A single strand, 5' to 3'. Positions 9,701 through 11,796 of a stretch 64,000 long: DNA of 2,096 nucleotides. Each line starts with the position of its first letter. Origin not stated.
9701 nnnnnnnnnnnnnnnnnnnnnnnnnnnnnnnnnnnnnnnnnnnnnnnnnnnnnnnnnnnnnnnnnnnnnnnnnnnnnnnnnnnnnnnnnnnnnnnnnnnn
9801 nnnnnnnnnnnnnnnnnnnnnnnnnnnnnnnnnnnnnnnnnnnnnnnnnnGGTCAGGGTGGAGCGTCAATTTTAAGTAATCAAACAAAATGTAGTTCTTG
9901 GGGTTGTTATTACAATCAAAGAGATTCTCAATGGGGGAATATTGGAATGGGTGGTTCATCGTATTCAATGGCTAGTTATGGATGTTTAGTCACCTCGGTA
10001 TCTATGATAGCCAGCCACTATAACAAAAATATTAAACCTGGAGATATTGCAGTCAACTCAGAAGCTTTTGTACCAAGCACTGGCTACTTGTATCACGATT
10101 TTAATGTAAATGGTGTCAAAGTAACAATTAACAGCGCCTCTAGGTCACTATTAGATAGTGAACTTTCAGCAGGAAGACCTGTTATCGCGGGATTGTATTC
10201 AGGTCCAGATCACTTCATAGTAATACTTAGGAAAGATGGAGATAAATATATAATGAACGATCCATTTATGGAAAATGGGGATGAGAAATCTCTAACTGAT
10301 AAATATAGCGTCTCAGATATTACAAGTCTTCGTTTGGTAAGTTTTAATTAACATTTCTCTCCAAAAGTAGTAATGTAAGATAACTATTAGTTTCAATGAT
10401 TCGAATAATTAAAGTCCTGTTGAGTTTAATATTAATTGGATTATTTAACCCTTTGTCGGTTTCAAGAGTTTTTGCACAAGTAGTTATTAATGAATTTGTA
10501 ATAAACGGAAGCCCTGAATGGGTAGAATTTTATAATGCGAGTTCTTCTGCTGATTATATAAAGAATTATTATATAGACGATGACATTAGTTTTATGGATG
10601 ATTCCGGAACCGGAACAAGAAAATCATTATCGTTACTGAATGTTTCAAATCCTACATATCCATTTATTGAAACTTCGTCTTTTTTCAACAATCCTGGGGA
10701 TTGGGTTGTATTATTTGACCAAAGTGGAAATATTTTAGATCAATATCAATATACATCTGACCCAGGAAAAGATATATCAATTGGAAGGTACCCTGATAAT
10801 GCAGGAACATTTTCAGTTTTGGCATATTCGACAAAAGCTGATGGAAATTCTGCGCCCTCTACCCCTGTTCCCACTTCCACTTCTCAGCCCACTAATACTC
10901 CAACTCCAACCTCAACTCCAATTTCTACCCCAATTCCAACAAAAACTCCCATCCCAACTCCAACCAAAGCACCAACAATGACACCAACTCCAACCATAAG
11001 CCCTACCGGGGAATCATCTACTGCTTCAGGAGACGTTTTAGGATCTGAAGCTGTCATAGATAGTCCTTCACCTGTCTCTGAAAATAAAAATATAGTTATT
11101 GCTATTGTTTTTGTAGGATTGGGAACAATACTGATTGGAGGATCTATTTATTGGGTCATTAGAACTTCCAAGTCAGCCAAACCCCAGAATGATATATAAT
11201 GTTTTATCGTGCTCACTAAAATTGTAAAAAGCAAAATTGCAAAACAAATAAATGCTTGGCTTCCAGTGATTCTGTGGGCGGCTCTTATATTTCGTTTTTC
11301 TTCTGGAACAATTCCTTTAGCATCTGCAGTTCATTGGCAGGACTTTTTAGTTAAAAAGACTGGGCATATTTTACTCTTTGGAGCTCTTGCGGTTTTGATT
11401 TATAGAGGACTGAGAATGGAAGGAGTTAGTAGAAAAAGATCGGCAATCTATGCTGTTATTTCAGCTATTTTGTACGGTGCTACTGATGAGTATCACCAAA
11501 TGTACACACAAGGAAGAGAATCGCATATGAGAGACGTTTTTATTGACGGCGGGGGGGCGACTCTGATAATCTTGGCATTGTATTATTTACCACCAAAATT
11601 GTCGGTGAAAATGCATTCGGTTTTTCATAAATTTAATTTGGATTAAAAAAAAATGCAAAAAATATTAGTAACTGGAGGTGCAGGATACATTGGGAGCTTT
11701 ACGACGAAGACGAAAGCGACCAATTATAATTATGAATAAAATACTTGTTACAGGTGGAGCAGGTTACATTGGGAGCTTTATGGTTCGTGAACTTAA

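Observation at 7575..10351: An ftsE-ftsX operon coupled to a coiled-coil, C39/CHAP-like cysteine peptidase: a candidate divisome peptidoglycan-hydrolase module for a CPR lineage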

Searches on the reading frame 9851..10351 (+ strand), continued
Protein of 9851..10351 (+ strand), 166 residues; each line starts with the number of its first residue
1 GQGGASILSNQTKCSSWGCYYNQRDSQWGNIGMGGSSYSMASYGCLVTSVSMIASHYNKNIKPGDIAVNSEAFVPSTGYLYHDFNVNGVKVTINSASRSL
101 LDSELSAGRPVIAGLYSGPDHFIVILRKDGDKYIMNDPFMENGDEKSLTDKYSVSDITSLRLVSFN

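Call 53: search_protein_families(library=pfam, proteins=[P0177, P0188, P0190, P0229, P0247, P0219, P0242, P0243, P0269, P0254], max_evalue=0.01)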
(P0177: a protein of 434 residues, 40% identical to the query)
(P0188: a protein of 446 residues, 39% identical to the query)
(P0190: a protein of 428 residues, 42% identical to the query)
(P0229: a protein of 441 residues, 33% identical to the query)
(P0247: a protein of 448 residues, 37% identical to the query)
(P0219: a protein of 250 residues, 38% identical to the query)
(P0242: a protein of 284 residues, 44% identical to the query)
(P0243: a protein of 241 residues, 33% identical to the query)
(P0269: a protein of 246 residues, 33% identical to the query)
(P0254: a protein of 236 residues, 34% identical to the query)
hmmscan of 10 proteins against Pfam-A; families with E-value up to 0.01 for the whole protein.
P0177 (434 aa): 2 families
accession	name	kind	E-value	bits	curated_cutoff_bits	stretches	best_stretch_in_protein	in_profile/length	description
PF24568.1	CC_PcsB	-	2.5e-05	24.5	27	1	114-183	3-73/75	Peptidoglycan hydrolase PcsB, coiled-coil domain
PF12385.14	Peptidase_C70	-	0.0012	19.3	19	1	366-416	80-131/141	Papain-like cysteine protease AvrRpt2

P0188 (446 aa): 3 families
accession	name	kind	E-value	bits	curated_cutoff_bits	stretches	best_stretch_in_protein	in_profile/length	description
PF08614.16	ATG16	-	4.4e-07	30.7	33.7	1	49-138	64-153/200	Autophagy protein 16 (ATG16)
PF12795.12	MscS_porin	-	0.00033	20.7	34.4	1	38-136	71-170/238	Mechanosensitive ion channel porin domain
PF00038.26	Filament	-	0.0015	18.7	40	1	45-125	217-301/313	Intermediate filament protein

P0190 (428 aa): 3 families
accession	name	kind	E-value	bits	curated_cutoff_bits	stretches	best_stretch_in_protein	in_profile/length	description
PF24568.1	CC_PcsB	-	6.6e-07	29.6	27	1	109-171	9-72/75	Peptidoglycan hydrolase PcsB, coiled-coil domain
PF13529.12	Peptidase_C39_2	-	0.00015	22.8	24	1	277-404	6-143/143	Peptidase_C39 like family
PF11662.13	DUF3263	-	0.0024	18.1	22.3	0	123-175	22-73/74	Protein of unknown function (DUF3263)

P0229 (441 aa): 1 family
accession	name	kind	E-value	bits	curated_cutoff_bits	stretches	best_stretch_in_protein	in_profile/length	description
PF24568.1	CC_PcsB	-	8.1e-08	32.5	27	1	119-188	4-74/75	Peptidoglycan hydrolase PcsB, coiled-coil domain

P0247 (448 aa): 5 families
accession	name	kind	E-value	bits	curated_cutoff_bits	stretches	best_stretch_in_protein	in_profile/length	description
PF01476.26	LysM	-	4.7e-16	58.9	20.9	2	218-258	1-41/43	LysM domain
PF23473.1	LysM3_LYK4_5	-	2e-09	37.8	29.3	1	218-250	5-37/48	LYK4/5 LysM3 domain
PF13529.12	Peptidase_C39_2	-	5.9e-08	33.8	24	1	295-421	6-143/143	Peptidase_C39 like family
PF23577.1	LysM_RLK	-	0.00028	21.3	27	0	168-188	5-25/44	LysM domain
PF03412.21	Peptidase_C39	-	0.0018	18.5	22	0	389-422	74-107/133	Peptidase C39 family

P0219 (250 aa): 1 family
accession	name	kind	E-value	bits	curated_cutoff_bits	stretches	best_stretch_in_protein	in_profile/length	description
PF13529.12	Peptidase_C39_2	-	3e-10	41.3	24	1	106-233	1-143/143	Peptidase_C39 like family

P0242 (284 aa): 3 families
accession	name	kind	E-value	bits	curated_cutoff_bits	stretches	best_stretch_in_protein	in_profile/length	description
PF13529.12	Peptidase_C39_2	-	5.4e-08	34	24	1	137-252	5-129/143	Peptidase_C39 like family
PF03412.21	Peptidase_C39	-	3.6e-05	24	22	1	158-269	10-109/133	Peptidase C39 family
PF00800.23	PDT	-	9.4e-05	22.7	25.2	1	27-113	62-150/181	Prephenate dehydratase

P0243 (241 aa): 1 family
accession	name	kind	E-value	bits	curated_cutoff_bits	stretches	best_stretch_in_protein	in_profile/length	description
PF13529.12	Peptidase_C39_2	-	1.2e-05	26.4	24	1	112-214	14-142/143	Peptidase_C39 like family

P0269 (246 aa): 1 family
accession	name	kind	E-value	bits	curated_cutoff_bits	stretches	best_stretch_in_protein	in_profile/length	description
PF11814.14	DUF3335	-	0.0066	16.4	25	1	197-225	145-173/206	Peptidase_C39 like family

P0254 (236 aa): 3 families
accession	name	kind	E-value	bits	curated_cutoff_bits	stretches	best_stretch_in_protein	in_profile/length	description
PF13529.12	Peptidase_C39_2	-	4.8e-08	34.1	24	1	3-132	5-143/143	Peptidase_C39 like family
PF03412.21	Peptidase_C39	-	1.9e-06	28.2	22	1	21-131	6-105/133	Peptidase C39 family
PF13946.11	DUF4214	-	0.0046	17.4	23.2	1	177-231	22-71/72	Domain of unknown function (DUF4214)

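Call 66: search_solved_structures(query=A3, max_evalue=5, show_alignments=4)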
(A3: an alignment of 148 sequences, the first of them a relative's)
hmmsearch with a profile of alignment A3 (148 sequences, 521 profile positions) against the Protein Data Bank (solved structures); distinct sequences matched with E-value up to 5: 355 (the best 60 are shown).
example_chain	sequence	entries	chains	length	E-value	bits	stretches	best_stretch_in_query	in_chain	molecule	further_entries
8hd0_E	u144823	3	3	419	9.3e-20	74.4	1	13-239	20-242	Murein hydrolase activator EnvC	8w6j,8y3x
8tzk_E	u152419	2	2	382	2.8e-16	62.9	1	13-242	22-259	Peptidase M23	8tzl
6tpi_A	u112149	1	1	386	2.5e-15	59.8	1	34-239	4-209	Murein hydrolase activator EnvC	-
4cgk_A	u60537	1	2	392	2.7e-09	39.9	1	5-233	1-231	SECRETED 45 KDA PROTEIN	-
8i6o_E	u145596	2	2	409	4.9e-08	35.8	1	45-236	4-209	Membrane-bound metallopeptidase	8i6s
7muc_AF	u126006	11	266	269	1.1e-06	31.3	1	29-110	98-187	DotF | IcmG (DotF)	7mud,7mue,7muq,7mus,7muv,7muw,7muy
4q4g_X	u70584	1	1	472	5.5e-06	29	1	17-234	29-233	Peptidoglycan endopeptidase RipA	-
4q4t_A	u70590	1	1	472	5.5e-06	29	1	17-234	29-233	Peptidoglycan endopeptidase RipA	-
4q4n_A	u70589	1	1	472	5.5e-06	29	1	17-234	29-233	Peptidoglycan endopeptidase RipA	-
8aud_A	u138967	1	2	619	2.6e-05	26.8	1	18-235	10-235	Cell wall-associated hydrolases (Invasion-associated proteins)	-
6ewy_A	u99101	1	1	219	0.00012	24.5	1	43-234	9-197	Peptidoglycan endopeptidase RipA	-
7d9n_A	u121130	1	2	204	0.00029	23.3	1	33-132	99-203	Lamin-A/C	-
9hmx_A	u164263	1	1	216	0.00033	23.1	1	43-234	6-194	Peptidoglycan endopeptidase RipA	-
8qox_B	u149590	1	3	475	0.00039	22.9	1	23-115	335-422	Conserved membrane protein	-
3erv_A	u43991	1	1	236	0.00045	22.7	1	281-311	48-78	putative C39-like peptidase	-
8idc_E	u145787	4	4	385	0.00052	22.5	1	54-212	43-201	NlpC/P60 family protein | Probable endopeptidase MT2245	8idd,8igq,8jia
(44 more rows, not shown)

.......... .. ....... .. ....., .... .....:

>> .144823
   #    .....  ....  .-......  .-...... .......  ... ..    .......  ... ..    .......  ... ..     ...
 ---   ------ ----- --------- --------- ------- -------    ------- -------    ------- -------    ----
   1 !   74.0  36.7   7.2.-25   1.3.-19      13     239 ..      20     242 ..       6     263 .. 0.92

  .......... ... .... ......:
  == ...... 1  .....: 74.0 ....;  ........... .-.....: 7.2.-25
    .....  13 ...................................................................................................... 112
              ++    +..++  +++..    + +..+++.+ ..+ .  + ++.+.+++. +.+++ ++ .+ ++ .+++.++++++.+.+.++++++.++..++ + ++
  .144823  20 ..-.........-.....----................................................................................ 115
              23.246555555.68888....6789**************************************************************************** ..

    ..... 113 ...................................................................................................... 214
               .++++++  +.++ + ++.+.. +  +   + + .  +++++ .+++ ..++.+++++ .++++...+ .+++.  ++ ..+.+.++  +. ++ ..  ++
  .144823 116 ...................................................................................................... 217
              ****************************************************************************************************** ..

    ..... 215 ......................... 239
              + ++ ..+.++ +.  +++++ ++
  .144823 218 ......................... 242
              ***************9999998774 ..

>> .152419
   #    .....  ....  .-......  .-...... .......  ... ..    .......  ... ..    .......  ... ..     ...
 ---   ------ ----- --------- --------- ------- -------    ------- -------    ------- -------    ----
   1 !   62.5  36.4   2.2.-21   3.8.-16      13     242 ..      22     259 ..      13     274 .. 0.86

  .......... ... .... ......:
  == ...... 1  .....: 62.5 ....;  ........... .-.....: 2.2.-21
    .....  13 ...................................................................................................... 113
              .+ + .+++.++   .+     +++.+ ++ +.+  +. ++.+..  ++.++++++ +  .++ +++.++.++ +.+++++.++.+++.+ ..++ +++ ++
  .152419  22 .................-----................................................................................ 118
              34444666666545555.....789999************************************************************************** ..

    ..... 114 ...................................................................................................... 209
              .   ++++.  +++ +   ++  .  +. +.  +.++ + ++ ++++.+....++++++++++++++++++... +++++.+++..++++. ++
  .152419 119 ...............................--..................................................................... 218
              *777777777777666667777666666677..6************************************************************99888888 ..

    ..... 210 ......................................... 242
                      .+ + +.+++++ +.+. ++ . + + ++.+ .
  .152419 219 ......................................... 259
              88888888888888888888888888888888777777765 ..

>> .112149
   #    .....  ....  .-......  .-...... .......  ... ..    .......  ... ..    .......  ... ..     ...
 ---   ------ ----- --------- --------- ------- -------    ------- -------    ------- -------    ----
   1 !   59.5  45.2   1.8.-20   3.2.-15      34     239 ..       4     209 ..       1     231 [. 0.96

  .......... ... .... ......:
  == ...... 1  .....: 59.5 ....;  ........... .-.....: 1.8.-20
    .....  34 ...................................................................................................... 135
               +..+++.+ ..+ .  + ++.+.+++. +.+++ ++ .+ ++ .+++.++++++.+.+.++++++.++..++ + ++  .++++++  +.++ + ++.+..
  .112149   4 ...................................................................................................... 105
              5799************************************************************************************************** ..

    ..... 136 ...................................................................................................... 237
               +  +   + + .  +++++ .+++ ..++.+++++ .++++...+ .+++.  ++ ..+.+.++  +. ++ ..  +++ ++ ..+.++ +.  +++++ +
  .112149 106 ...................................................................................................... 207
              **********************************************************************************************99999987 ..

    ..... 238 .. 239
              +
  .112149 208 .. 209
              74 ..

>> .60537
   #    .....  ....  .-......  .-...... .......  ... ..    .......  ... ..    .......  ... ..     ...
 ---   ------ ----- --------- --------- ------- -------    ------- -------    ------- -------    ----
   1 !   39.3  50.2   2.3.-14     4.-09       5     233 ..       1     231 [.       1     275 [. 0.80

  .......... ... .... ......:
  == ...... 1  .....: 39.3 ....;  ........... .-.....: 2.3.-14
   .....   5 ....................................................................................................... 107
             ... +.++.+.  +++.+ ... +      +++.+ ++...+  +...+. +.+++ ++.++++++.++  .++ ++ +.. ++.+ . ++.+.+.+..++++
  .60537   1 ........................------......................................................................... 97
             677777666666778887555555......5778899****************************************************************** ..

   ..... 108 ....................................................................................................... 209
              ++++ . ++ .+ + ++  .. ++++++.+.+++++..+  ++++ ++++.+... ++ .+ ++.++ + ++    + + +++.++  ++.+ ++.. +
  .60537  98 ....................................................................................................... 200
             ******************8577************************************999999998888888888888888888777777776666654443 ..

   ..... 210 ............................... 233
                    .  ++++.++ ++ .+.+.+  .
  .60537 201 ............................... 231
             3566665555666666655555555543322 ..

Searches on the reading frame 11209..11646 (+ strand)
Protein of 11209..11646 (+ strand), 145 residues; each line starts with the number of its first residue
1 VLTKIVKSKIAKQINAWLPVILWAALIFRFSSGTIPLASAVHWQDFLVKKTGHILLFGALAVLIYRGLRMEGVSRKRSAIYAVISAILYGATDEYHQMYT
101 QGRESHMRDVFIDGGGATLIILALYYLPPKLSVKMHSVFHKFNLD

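Call 3: search_protein_families(library=pfam, proteins=[window:11209-11646:+], max_evalue=0.1)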
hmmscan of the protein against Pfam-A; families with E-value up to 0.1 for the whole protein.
window:11209-11646:+ (145 aa): 1 family
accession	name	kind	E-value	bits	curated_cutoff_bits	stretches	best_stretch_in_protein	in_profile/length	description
PF04892.17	VanZ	-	1e-10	42.7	30.1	1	18-125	3-123/126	VanZ like family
